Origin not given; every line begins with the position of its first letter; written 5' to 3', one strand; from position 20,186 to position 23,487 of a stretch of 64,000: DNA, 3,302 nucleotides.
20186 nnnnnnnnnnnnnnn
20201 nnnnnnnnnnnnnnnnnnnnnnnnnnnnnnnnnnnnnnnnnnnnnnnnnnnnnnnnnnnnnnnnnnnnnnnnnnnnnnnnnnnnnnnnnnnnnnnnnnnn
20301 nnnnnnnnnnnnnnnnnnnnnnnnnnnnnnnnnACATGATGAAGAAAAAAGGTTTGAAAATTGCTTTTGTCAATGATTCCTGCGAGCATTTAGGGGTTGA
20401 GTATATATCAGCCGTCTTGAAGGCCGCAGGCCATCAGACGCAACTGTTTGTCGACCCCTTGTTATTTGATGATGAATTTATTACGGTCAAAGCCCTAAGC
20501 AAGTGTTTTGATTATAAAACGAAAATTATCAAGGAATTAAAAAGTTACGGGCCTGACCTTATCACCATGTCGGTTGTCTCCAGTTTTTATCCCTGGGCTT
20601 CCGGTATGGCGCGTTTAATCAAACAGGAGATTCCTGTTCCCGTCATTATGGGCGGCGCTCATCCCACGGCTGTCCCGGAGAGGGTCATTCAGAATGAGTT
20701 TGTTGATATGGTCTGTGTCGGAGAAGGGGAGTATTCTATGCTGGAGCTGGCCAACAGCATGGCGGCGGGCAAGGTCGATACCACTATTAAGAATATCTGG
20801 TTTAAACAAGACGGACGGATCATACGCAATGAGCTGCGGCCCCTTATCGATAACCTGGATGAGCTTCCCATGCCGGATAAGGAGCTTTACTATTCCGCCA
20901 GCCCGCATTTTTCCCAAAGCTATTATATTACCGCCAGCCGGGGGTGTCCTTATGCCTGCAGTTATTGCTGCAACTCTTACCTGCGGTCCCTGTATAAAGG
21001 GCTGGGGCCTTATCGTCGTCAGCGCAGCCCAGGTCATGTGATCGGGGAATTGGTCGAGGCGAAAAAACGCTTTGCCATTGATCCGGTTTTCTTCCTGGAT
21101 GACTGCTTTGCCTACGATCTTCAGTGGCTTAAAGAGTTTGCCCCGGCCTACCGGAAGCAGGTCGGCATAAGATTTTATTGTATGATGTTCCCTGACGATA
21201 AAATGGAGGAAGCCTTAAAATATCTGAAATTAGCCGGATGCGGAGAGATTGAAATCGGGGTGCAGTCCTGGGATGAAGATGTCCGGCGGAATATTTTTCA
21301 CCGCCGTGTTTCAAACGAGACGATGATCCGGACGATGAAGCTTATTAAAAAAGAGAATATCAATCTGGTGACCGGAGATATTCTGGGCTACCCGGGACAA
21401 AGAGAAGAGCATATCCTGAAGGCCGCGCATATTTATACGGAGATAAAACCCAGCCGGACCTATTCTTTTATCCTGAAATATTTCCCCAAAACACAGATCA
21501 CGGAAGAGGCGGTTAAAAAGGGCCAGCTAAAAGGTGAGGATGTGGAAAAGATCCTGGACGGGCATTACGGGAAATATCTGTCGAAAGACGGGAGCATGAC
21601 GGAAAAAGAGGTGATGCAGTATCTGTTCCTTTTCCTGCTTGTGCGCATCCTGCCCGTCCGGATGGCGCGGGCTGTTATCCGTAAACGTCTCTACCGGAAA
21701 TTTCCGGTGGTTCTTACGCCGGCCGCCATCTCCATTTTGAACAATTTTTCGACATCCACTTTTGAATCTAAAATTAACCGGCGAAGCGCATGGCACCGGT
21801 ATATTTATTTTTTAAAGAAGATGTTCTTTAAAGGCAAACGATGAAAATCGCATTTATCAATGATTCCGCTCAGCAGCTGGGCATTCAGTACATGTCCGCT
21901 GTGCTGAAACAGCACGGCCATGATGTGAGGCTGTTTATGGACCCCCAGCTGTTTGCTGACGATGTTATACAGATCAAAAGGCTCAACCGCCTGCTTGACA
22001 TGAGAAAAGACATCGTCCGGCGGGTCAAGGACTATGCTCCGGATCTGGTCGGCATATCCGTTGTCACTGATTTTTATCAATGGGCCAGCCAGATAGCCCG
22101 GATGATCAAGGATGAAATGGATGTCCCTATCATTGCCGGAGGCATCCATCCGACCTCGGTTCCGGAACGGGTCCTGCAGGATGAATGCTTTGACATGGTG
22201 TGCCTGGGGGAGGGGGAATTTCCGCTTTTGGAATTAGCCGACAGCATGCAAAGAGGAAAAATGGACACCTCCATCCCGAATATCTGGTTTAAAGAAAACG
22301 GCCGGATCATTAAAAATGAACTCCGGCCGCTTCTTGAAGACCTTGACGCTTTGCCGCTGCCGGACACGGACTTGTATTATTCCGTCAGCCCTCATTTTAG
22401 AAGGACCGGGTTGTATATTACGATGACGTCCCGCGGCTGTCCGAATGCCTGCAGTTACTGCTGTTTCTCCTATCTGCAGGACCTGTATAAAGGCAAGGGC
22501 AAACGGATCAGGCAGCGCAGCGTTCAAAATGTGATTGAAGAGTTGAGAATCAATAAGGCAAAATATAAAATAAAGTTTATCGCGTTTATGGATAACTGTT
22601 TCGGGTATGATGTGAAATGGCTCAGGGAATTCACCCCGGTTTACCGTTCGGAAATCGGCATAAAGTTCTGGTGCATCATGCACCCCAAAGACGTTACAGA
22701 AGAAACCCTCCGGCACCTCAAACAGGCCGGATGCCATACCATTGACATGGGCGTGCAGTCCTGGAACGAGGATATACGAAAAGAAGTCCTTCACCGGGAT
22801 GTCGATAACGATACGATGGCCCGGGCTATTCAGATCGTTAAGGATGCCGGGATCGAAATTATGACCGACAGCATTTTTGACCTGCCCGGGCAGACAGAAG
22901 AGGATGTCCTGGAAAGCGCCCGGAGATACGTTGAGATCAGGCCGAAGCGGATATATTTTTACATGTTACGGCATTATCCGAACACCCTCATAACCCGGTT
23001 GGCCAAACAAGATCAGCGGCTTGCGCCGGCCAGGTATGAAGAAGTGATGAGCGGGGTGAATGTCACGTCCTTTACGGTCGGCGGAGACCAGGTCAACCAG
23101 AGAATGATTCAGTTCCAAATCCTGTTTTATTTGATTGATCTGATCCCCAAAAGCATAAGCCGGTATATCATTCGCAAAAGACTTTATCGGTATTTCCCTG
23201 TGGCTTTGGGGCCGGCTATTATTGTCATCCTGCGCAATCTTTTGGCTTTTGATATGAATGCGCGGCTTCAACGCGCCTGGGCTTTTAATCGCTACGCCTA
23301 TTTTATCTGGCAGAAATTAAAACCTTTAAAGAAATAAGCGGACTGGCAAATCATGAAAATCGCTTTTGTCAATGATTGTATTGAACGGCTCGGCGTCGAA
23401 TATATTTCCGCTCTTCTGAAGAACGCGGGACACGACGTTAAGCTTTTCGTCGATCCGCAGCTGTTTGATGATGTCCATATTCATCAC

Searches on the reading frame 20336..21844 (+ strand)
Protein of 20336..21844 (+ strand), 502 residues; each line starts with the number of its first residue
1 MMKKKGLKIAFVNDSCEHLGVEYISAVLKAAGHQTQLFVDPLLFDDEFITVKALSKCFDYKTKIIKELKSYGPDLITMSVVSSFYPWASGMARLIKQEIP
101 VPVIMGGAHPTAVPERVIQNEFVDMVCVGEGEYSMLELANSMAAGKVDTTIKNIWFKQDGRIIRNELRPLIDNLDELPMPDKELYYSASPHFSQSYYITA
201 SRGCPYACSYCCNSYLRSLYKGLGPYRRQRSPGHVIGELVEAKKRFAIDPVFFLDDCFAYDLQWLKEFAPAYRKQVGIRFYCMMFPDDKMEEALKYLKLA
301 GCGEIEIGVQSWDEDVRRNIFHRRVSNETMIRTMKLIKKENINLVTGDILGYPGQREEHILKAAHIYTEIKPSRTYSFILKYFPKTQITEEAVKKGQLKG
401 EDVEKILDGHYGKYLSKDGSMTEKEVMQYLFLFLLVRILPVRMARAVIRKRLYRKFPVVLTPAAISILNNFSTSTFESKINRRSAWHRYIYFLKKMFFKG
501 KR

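Call 3: search_protein_families(library=pfam, proteins=[window:20336-21844:+], max_evalue=0.1)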
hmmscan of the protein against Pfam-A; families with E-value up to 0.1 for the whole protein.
window:20336-21844:+ (502 aa): 3 families
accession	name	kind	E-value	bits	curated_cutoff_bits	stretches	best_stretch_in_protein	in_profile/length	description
PF04055.27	Radical_SAM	-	3e-20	73.5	29.5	1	200-364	3-163/166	Radical SAM superfamily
PF02310.24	B12-binding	-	2.2e-15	57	32.1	1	16-138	12-120/121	B12 binding domain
PF19864.5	Radical_SAM_N2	-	0.00072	19.5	29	1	102-149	87-132/151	Radical SAM proteins, N-terminal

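Call 4: search_protein_families(library=ncbifam, proteins=[window:20336-21844:+], max_evalue=0.1)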
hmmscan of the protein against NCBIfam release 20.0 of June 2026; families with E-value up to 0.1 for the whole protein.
window:20336-21844:+ (502 aa): 31 families (the best 25 are shown)
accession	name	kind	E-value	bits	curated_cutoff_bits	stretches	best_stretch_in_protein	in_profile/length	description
TIGR03471.1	HpnJ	equivalog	6.1e-30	104.5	577.6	1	74-408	70-403/472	hopanoid biosynthesis associated radical SAM protein HpnJ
TIGR04072.2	rSAM_ladder_B12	equivalog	1.6e-28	99.5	360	1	19-411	19-389/443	lipid biosynthesis B12-binding/radical SAM protein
TIGR02026.1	BchE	equivalog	5.3e-26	91.5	481.35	1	17-429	21-419/497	magnesium-protoporphyrin IX monomethyl ester anaerobic oxidative cyclase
TIGR04479.1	bcpD_PhpK_rSAM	subfamily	2.6e-23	82.2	600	1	129-385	178-423/504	PhpK family radical SAM P-methyltransferase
TIGR04013.1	B12_SAM_MJ_1487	hypoth_equivalog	6.5e-22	77.9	251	1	62-370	32-333/382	TIGR04013 family B12-binding domain/radical SAM domain-containing protein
NF050148.1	rSAM_ApyD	equivalog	1.6e-20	73.1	750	1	14-357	21-353/645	RiPP biosynthesis radical SAM protein ApyD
NF038361.1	rSAM_Sden_1168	equivalog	3.3e-20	72.1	575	1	76-404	144-485/560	Sden_1168 family B12-binding radical SAM P-methyltransferase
TIGR04190.1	B12_SAM_Ta0216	equivalog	7.8e-18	64.4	500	1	90-368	98-392/554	TIGR04190 family B12-binding domain/radical SAM domain protein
TIGR04014.1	B12_SAM_MJ_0865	equivalog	1.3e-16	60.5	360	2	58-212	24-177/434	methyl-coenzyme M reductase glutamine C-methyltransferase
NF033712.0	B12_rSAM_KedN5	subfamily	5e-16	58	700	1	68-211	58-211/624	KedN5 family methylcobalamin-dependent radical SAM C-methyltransferase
TIGR03975.1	rSAM_ocin_1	subfamily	5.1e-15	55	281.85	1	58-359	114-419/606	RiPP maturation radical SAM C-methyltransferase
TIGR04295.1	B12_rSAM_oligo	hypoth_equivalog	5.8e-15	54.9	400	1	19-350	24-342/422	TIGR04295 family B12-binding domain-containing radical SAM protein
TIGR04385.1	B12_rSAM_cofa1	equivalog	9.6e-15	54.7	450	1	20-367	22-361/438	B12 lower ligand biosynthesis radical SAM protein BzaD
NF033070.1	rSAM_AprD4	equivalog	1.1e-13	50.9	500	1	197-402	198-400/456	AprD4 family radical SAM diol-dehydratase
TIGR04367.1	HpnR_B12_rSAM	equivalog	1.2e-11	43.8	650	1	16-343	20-326/490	hopanoid C-3 methylase HpnR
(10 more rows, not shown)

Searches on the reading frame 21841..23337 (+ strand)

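Call 3: search_protein_families(library=pfam, proteins=[window:21841-23337:+], max_evalue=0.1)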
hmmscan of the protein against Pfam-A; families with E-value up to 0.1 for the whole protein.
window:21841-23337:+ (498 aa): 4 families
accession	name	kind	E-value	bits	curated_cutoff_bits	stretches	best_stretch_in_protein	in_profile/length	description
PF04055.27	Radical_SAM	-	2.2e-22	80.4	29.5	1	196-361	3-164/166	Radical SAM superfamily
PF02310.24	B12-binding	-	3e-20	72.7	32.1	1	11-132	13-120/121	B12 binding domain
PF19864.5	Radical_SAM_N2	-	0.025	14.5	29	1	94-141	85-130/151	Radical SAM proteins, N-terminal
PF19238.5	Radical_SAM_2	-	0.046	13.9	26.7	0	285-359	64-136/151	Radical SAM-like domain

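Call 4: search_protein_families(library=ncbifam, proteins=[window:21841-23337:+], max_evalue=0.1)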
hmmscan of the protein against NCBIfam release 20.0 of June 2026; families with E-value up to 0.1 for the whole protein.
window:21841-23337:+ (498 aa): 47 families (the best 25 are shown)
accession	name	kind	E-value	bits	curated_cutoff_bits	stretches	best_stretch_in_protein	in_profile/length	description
TIGR03471.1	HpnJ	equivalog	6.3e-33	114.4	577.6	1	57-408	61-408/472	hopanoid biosynthesis associated radical SAM protein HpnJ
TIGR04072.2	rSAM_ladder_B12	equivalog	2e-31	109.1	360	1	13-422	19-404/443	lipid biosynthesis B12-binding/radical SAM protein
TIGR04013.1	B12_SAM_MJ_1487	hypoth_equivalog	4.6e-28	98.1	251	2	59-256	35-210/382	TIGR04013 family B12-binding domain/radical SAM domain-containing protein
NF038361.1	rSAM_Sden_1168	equivalog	1.5e-27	96.4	575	1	12-368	85-452/560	Sden_1168 family B12-binding radical SAM P-methyltransferase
TIGR02026.1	BchE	equivalog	3.2e-27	95.5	481.35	1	55-389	52-388/497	magnesium-protoporphyrin IX monomethyl ester anaerobic oxidative cyclase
NF050148.1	rSAM_ApyD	equivalog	5.3e-25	87.9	750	1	10-355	23-355/645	RiPP biosynthesis radical SAM protein ApyD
TIGR04479.1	bcpD_PhpK_rSAM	subfamily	1.8e-22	79.4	600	1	84-368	129-411/504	PhpK family radical SAM P-methyltransferase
TIGR04385.1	B12_rSAM_cofa1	equivalog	8.8e-21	74.6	450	1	13-390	21-396/438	B12 lower ligand biosynthesis radical SAM protein BzaD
TIGR04014.1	B12_SAM_MJ_0865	equivalog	2.9e-20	72.5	360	1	43-239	15-202/434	methyl-coenzyme M reductase glutamine C-methyltransferase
NF033712.0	B12_rSAM_KedN5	subfamily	4.9e-20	71.3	700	1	42-383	38-386/624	KedN5 family methylcobalamin-dependent radical SAM C-methyltransferase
NF033070.1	rSAM_AprD4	equivalog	9.5e-19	67.6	500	1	142-388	145-390/456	AprD4 family radical SAM diol-dehydratase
TIGR03975.1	rSAM_ocin_1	subfamily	9.4e-17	60.7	281.85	1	54-355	116-419/606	RiPP maturation radical SAM C-methyltransferase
TIGR00539.1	hemN_rel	equivalog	1.9e-16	60.1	205.4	1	200-407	10-222/361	radical SAM family heme chaperone HemW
TIGR04190.1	B12_SAM_Ta0216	equivalog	3.9e-16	58.7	500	1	51-360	64-388/554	TIGR04190 family B12-binding domain/radical SAM domain protein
NF006067.1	PRK08208.1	equivalog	1.4e-15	57.2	380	1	280-401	131-252/427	STM4012 family radical SAM protein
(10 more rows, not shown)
